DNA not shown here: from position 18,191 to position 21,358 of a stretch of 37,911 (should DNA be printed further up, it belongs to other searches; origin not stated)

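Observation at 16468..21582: Receiver-gated adenosine deaminase cassette with a REC-sigma54 AAA+ partner: candidate new nucleotide-targeting defence or stress system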

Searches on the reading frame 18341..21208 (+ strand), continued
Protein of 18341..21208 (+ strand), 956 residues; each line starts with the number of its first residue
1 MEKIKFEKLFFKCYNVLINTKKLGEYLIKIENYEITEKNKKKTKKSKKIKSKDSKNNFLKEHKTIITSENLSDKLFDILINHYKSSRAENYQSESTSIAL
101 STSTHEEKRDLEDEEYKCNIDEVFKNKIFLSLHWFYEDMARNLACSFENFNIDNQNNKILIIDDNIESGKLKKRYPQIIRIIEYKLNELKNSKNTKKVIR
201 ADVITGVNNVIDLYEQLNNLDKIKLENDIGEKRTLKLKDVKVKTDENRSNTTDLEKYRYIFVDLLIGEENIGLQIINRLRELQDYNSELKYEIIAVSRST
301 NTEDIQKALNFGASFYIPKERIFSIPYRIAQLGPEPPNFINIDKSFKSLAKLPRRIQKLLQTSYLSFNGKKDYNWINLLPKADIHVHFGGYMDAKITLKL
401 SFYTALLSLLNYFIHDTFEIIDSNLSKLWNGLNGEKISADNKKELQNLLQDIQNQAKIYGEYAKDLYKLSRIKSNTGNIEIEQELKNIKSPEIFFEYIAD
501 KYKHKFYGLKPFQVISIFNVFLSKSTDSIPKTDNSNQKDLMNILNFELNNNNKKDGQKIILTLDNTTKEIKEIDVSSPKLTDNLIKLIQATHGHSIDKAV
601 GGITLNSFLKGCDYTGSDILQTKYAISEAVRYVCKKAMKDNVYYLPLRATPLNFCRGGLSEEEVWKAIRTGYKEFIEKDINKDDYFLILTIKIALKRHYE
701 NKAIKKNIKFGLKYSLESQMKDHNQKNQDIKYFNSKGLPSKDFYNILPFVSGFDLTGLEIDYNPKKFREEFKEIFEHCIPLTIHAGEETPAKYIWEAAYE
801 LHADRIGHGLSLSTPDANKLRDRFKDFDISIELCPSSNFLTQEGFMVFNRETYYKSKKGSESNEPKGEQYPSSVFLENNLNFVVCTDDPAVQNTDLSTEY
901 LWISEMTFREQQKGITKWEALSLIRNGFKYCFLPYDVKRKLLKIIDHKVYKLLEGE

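Call 32: predict_structure(alignment_id=A1)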
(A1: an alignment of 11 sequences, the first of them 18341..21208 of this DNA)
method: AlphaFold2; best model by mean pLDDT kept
length: 956 residues; sequences in the alignment: 11
mean_pLDDT: 71.9   pTM: 0.68
mean pLDDT of the five models: 71.9, 71.8, 67.6, 63.8, 48.6
residues with pLDDT >= 90: 96; 70-90: 497; 50-70: 218; < 50: 145
segments of 3 or more residues with pLDDT < 50: 36-38, 40-57, 86-105, 191-195, 222-251, 340-346, 473-480, 592-616, 786-788, 850-866, 889-892
pLDDT, mean of each block of 10 residues (from residue 1): 74 79 63 50 39 45 65 75 53 34 51 66 68 80 79 80 76 83 73 56 82 77 37 42 43 76 86 87 72 86 78 84 87 69 52 74 81 91 80 81 87 79 64 59 83 84 69 47 57 78 80 86 68 66 79 66 74 82 72 40 32 51 89 90 90 82 94 90 84 76 85 90 59 87 91 77 71 79 60 63 71 74 77 77 61 35 54 87 73 73 83 86 92 88 88 73
secondary structure, 60 per line:
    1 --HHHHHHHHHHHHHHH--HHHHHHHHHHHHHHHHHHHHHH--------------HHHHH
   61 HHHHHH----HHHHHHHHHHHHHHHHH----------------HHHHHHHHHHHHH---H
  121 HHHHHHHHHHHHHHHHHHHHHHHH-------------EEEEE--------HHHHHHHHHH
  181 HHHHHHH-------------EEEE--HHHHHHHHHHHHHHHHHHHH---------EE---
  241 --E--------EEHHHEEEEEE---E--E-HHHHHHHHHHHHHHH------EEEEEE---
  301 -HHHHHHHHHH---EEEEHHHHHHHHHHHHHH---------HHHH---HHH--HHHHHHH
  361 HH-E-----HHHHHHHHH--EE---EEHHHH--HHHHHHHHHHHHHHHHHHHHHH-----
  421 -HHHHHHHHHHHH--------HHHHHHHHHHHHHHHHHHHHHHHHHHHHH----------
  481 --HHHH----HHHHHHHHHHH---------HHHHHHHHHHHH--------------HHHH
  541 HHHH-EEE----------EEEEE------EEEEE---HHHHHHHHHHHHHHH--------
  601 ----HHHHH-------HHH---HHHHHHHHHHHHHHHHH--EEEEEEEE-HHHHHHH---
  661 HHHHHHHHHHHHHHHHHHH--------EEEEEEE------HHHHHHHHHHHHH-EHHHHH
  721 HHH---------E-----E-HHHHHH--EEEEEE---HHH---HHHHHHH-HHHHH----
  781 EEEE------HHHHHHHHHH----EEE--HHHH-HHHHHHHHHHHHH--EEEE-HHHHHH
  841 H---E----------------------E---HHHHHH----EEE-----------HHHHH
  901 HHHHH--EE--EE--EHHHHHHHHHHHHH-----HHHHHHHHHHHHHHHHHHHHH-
elements in order (helices of 4 or more, strands of 3 or more residues): H3-17 H20-41 H56-66 H71-87 H104-116 H120-144 E158-162 H171-187 E201-204 H207-226 E257-262 H271-285 E292-297 H302-311 E315-318 H319-332 H342-345 H354-362 H370-378 H388-391 H394-415 H422-433 H442-470 H483-486 H491-501 H511-522 H537-544 E546-548 E559-563 E570-574 H578-592 H605-609 H623-639 E642-649 H651-657 H661-679 E688-694 H701-713 H716-723 H741-746 E749-754 H764-770 H772-776 E781-784 H791-800 E805-807 H810-813 H815-827 E830-833 H835-841 H872-877 E882-884 H896-905 H917-929 H935-955

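Call 34: search_protein_families(library=ncbifam, proteins=[window:18341-21208:+], max_evalue=0.01)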
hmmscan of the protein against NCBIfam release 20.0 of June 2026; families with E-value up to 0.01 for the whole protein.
window:18341-21208:+ (956 aa): 8 families
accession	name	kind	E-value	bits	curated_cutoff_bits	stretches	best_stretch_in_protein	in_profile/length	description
TIGR01430.1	aden_deam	equivalog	4.6e-37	127.8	216.55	3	750-842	156-246/323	adenosine deaminase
NF006847.0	PRK09358.1-2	equivalog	3e-22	79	412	2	750-950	174-357/364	adenosine deaminase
NF006846.0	PRK09358.1-1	equivalog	1.7e-20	73.4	459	2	752-842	165-253/333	adenosine deaminase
NF006850.0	PRK09358.1-6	equivalog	4.8e-19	68.4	419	1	750-839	160-247/334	adenosine deaminase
NF006854.0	PRK09358.3-1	equivalog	3e-18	66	530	1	752-842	169-257/344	adenosine deaminase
NF006848.0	PRK09358.1-3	equivalog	4.4e-16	59.1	426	1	748-839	154-243/325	adenosine deaminase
NF006849.0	PRK09358.1-5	equivalog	8.9e-11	41.4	494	1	750-839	170-257/350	adenosine deaminase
NF007005.1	PRK09468.1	equivalog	0.0019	17.7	331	0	245-319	33-104/237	osmolarity response regulator transcription factor OmpR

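Call 35: find_related_loci(query=A1, collection=genome_contigs, flank=10000)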
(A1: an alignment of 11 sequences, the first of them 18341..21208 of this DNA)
Query A1 (956 aa) in genome_contigs; peptide patterns used: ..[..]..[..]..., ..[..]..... (x = any residue, [..] = any of these).
24 stretches matched a pattern; 16 encode a relative of the query (tblastn E <= 1e-3); 16 distinct loci.
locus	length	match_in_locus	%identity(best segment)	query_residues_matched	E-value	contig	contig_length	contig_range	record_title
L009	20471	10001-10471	28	752-933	1e-15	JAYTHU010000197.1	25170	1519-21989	MAG: Oligoflexia bacterium isolate GFS_2572 GFS_2572_196, whole genome shotgun sequence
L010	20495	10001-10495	28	750-939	5e-15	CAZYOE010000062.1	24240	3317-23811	MAG TPA_asm: uncultured Pseudobdellovibrionaceae bacterium isolate SRP278252_co2_253 genome assembly, contig: NODE_4139_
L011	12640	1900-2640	23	633-940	1e-14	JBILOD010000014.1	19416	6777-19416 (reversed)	MAG: Pseudobdellovibrionaceae bacterium isolate ME2017-10-20_3300044844_group7_bin134 Rohwer_bin1128_scaffold_1503_c1, w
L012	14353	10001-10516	26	750-946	4e-13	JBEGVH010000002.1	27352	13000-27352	MAG: Pseudomonadota bacterium isolate riogrande_2019_sw_WHONDRS-S19S_0066_B_bin.130 scaffold_2486614, whole genome shotg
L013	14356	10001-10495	25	752-941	7e-13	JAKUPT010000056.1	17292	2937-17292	MAG: Bdellovibrionales bacterium isolate ALOHA_A2.5_10 A2.5-Bdellovibrionales-1_56, whole genome shotgun sequence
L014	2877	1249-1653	31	752-905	7e-13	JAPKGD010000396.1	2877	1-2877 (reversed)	MAG: Bdellovibrionales bacterium isolate PDA_C_MAG.6 MAG.6_396, whole genome shotgun sequence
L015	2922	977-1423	31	728-900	3e-12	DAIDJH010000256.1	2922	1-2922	MAG TPA_asm: Bdellovibrionales bacterium isolate clean380 NODE_256_length_2922_cov_3.034446, whole genome shotgun sequen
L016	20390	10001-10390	31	752-900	6e-12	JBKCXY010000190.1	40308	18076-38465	MAG: Pseudobdellovibrionaceae bacterium isolate samp_2073_concoct_387 samp_2073_1165449, whole genome shotgun sequence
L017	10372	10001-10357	28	752-889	1e-11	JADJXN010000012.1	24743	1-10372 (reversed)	MAG: Oligoflexia bacterium isolate Kalu_18-Q3-R12-55_MAXAC.131 tig00015273-10-246160, whole genome shotgun sequence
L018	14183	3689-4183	32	752-941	1e-11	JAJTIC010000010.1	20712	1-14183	MAG: Proteobacteria bacterium isolate CoA8_M100 k141_2306453, whole genome shotgun sequence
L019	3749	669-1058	30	752-900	9e-12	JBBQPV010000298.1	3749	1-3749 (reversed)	MAG: Bdellovibrionia bacterium isolate Co_metawrap_1530 Cmw_1530_k141_3183799_length_3749_cov_6.0000, whole genome shotg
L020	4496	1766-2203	30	749-912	1e-11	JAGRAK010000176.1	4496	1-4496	MAG: Bdellovibrionales bacterium isolate HKST-UBA16 NODE_176_length_4496_cov_2.537226, whole genome shotgun sequence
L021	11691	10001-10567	26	736-941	3e-11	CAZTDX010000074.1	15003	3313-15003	MAG TPA_asm: uncultured Pseudobdellovibrionaceae bacterium isolate SRP285395_co2_193 genome assembly, contig: NODE_6220_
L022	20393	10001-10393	31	752-900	7e-11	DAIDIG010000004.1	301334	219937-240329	MAG TPA_asm: Bdellovibrionales bacterium isolate clean15 NODE_4_length_301334_cov_6.122832, whole genome shotgun sequenc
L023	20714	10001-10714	24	602-899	3e-10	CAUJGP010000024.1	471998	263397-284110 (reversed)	MAG: Bdellovibrionota bacterium isolate KLAP115 genome assembly, contig: KLAP115_74243, whole genome shotgun sequence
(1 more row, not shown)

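Call 36: fold_search(model_id=the predicted structure, library=pdb)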
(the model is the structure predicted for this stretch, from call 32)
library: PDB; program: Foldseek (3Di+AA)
matches with E <= 10: 1204; with E <= 0.001: 85
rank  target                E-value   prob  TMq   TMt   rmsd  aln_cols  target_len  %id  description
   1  9c67_E                4.5e-14  1.00  0.34  0.53  14.8       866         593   15  cryoEM structure of CRISPR associated effector, CARF-Adenosine deaminase 1, Cad1, in apo form (released 2024-10-30)
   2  9c77_D                1.1e-13  1.00  0.34  0.53  17.0       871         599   15  cryoEM structure of CRISPR associated effector, CARF-Adenosine deaminase 1, Cad1, in cA4 bound form with ATP. (released 2024-10-30)
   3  9c77_B                1.3e-13  1.00  0.33  0.50  18.1       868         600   15  cryoEM structure of CRISPR associated effector, CARF-Adenosine deaminase 1, Cad1, in cA4 bound form with ATP. (released 2024-10-30)
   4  9c6c_B                5.5e-13  1.00  0.33  0.52  16.9       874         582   15  cryoEM structure of CRISPR associated effector, CARF-Adenosine deaminase 1, Cad1, in apo form with ATP (symmetric site (released 2024-10-30)
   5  9c67_A                5.5e-13  1.00  0.33  0.52  14.9       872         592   15  cryoEM structure of CRISPR associated effector, CARF-Adenosine deaminase 1, Cad1, in apo form (released 2024-10-30)
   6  9c6f_A                5.7e-13  1.00  0.33  0.51  16.3       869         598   15  cryoEM structure of CRISPR associated effector, CARF-Adenosine deaminase 1, Cad1, in apo form with ATP (Asymmetric sit (released 2024-10-30)
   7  8z3k_A                7.9e-13  1.00  0.34  0.52  16.9       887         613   13  The structure of type III CRISPR-associated deaminase in complex 2cA6-2ATP (released 2024-12-11)
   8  9ofb_A                9.4e-13  1.00  0.32  0.48  17.3       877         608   13  CryoEM structure of Cad1 bound with cA4 and ATP, symmetry expanded dimer refined against a composite map (released 2025-08-20)
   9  9c67_B                1.7e-12  1.00  0.27  0.47   3.0       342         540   22  cryoEM structure of CRISPR associated effector, CARF-Adenosine deaminase 1, Cad1, in apo form (released 2024-10-30)
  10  9c6c_D                1.7e-12  1.00  0.33  0.52  15.9       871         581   15  cryoEM structure of CRISPR associated effector, CARF-Adenosine deaminase 1, Cad1, in apo form with ATP (symmetric site (released 2024-10-30)
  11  9c67_C                2.1e-12  1.00  0.34  0.53  16.7       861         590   15  cryoEM structure of CRISPR associated effector, CARF-Adenosine deaminase 1, Cad1, in apo form (released 2024-10-30)
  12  9c6c_F                2.1e-12  1.00  0.32  0.51  16.1       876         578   16  cryoEM structure of CRISPR associated effector, CARF-Adenosine deaminase 1, Cad1, in apo form with ATP (symmetric site (released 2024-10-30)
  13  9of1_B                2.5e-12  1.00  0.27  0.42   4.8       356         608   21  CryoEM structure of Cad1 in Apo form, symmetry expanded dimer, refined against a composite map (released 2025-08-20)
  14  8z40_B                2.5e-12  1.00  0.32  0.49  16.9       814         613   14  The structure of type III CRISPR-associated deaminase apo form (released 2024-12-11)
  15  9ofe_G                2.9e-12  1.00  0.31  0.47  18.1       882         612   14  CryoEM structure of Cad1 bound with cA4 and ATP, hexamer with two intact dimers (released 2025-08-20)
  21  9c67_F                1.0e-11  1.00  0.27  0.46   3.5       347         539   22  cryoEM structure of CRISPR associated effector, CARF-Adenosine deaminase 1, Cad1, in apo form (released 2024-10-30)
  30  9c67_D                3.1e-11  1.00  0.27  0.47   3.7       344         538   22  cryoEM structure of CRISPR associated effector, CARF-Adenosine deaminase 1, Cad1, in apo form (released 2024-10-30)
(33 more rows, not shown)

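Call 84: find_related_loci(query=A1, collection=viral_contigs, flank=8000)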
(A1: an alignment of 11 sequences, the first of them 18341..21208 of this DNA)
Query A1 (956 aa) in viral_contigs; peptide patterns used: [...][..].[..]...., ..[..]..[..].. (x = any residue, [..] = any of these).
51 stretches matched a pattern, but none encodes a relative of the query by tblastn (E <= 1e-3).

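Call 87: list_cluster_members(proteins=[P0013, window:18341-21208:+, window:16468-17886:+, P0001])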
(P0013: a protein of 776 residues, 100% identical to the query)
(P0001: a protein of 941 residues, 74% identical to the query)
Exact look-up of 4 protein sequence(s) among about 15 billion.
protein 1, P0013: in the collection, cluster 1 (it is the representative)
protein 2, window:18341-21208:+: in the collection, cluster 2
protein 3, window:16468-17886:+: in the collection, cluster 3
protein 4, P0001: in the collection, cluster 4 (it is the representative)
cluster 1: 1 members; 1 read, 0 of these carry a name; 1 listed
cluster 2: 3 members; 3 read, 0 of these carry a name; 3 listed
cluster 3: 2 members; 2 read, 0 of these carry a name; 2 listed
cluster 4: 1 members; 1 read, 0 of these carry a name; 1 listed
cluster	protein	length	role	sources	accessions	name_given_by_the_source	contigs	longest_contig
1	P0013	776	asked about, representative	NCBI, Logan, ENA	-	-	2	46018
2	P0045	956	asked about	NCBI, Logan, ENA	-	-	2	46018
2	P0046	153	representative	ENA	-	-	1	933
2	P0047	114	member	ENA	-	-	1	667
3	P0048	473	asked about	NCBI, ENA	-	-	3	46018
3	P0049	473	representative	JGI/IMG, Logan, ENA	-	-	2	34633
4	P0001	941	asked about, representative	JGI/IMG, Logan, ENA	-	-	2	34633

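Call 90: search_protein_representatives(alignment_id=A1)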
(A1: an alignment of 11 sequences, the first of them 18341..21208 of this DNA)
Query: 11 sequences, 911 profile positions. Proteins with E-value up to 0.001 (for the whole library): 4812; up to 1e-10: 1919; up to 1e-30: 448. The best 150 are listed.
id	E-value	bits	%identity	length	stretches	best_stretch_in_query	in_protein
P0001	0.0e+00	1350.5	-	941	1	4-908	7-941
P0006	0.0e+00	1245.4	-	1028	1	3-910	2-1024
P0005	0.0e+00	1242.6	-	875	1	1-909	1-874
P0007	0.0e+00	1230.5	-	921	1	2-910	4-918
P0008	0.0e+00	1174.0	-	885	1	2-910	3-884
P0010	0.0e+00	1065.8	-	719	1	213-910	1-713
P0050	9.5e-276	933.9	-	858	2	532-909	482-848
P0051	2.8e-160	551.7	-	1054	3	452-792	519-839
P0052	1.5e-158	546.0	-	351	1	543-908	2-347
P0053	3.7e-112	392.5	-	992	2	312-907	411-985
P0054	5.9e-102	358.8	-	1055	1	79-909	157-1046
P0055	1.5e-101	357.4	-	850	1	93-907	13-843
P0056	1.6e-101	357.4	-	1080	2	457-907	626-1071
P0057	3.4e-101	356.3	-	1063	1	121-908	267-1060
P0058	6.2e-99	348.8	-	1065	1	5-908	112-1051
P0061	2.0e-94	333.8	-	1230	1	7-909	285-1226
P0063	7.1e-93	328.7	-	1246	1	67-909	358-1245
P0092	1.0e-74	268.6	-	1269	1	19-910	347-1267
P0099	1.2e-72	261.8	-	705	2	559-908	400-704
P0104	2.2e-71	257.6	-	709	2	557-910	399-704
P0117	2.0e-68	247.8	-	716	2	561-910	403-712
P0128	5.5e-67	243.0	-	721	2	563-907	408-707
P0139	6.8e-66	239.4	-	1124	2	562-908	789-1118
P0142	5.6e-65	236.4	-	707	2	559-908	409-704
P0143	5.8e-65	236.4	-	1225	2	562-910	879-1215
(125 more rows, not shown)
